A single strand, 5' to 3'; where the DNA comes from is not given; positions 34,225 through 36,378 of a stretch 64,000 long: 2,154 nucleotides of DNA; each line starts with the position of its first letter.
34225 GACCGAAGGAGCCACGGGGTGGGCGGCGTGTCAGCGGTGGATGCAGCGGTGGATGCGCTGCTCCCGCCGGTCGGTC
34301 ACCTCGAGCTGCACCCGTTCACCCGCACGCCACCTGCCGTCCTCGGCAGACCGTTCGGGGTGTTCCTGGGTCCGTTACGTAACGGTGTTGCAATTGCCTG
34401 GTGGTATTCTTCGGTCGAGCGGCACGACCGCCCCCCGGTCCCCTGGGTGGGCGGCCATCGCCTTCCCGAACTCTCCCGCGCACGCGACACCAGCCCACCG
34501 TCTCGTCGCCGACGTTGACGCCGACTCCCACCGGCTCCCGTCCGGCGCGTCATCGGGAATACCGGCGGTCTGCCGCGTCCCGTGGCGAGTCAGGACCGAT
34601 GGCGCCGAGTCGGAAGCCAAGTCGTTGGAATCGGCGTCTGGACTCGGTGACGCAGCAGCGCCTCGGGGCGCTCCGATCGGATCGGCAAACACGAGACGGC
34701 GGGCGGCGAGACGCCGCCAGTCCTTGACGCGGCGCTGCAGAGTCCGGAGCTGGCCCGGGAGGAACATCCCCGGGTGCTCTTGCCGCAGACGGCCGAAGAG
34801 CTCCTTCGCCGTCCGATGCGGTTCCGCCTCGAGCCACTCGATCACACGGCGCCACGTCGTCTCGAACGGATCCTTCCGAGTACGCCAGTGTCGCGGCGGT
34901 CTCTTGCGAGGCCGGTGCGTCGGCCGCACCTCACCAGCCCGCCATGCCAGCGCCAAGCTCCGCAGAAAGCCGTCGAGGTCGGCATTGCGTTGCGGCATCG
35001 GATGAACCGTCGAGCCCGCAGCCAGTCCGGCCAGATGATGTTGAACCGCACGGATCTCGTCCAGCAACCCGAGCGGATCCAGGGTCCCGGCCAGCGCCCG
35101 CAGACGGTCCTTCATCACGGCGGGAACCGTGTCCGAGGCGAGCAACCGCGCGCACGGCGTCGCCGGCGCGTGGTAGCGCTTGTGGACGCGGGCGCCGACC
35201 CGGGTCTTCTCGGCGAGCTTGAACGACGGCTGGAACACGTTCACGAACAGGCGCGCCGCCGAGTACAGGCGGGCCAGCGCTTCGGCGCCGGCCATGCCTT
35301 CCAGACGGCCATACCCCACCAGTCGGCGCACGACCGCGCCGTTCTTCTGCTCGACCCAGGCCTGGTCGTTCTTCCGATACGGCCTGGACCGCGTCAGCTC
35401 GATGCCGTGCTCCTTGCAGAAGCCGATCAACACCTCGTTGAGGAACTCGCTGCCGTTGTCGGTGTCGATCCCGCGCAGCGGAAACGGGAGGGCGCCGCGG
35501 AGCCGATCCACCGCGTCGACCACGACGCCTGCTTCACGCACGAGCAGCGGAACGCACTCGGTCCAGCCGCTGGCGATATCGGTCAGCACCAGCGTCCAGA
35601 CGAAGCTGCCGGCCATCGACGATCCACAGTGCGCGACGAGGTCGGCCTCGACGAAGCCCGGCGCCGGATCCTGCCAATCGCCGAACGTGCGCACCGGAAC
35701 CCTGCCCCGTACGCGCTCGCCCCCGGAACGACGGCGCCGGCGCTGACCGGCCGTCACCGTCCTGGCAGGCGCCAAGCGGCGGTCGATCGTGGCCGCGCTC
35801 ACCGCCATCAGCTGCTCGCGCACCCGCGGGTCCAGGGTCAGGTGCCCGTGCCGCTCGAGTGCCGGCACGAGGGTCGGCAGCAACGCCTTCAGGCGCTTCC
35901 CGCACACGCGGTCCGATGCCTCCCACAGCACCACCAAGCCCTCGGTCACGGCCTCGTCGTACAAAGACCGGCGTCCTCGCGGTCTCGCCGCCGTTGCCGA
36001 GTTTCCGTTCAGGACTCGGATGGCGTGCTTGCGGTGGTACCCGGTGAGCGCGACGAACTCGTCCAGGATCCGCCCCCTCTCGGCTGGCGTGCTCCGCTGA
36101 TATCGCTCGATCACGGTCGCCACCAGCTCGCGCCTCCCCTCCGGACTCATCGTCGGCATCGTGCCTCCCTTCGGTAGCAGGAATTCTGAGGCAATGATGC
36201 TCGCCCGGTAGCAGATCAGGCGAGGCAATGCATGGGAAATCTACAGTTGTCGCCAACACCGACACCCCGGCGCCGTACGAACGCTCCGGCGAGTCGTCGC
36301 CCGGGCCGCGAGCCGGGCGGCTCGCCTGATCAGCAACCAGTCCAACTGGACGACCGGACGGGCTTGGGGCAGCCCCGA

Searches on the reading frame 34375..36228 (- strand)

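Call 82: search_protein_families(library=pfam, max_evalue=0.0001, proteins=[window:34375-36228:-])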
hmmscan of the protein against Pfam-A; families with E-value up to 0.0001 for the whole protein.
window:34375-36228:- (617 aa): 1 family
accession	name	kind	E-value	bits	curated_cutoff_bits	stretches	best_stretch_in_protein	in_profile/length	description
PF00665.32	rve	-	1.5e-09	38.5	32.6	1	193-285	8-101/102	Integrase core domain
